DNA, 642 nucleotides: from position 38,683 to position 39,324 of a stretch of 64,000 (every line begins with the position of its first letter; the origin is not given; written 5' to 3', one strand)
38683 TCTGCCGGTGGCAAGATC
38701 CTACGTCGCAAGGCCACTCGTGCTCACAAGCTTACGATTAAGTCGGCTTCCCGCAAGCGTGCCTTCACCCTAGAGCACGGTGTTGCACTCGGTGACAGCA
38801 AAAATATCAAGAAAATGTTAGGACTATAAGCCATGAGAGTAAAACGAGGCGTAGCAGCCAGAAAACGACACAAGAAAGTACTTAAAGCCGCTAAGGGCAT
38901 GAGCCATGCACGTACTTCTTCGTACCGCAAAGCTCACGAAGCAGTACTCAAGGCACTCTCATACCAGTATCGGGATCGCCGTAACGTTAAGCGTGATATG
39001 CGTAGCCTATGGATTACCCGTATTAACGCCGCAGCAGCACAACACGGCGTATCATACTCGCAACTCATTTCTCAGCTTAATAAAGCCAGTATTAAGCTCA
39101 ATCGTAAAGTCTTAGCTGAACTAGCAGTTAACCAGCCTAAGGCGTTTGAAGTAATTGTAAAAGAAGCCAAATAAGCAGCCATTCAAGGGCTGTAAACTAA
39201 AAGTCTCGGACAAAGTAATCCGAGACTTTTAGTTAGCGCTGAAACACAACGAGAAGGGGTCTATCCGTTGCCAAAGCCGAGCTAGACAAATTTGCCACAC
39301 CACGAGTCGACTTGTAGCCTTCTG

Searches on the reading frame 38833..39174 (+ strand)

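Call 91: search_protein_families(library=pfam, proteins=[window:38833-39174:+], max_evalue=0.001)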
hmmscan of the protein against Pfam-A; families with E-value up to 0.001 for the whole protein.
window:38833-39174:+ (113 aa): 1 family
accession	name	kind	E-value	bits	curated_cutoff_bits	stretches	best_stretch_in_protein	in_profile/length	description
PF00453.23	Ribosomal_L20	-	1e-42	145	30.8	1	2-107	1-106/107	Ribosomal protein L20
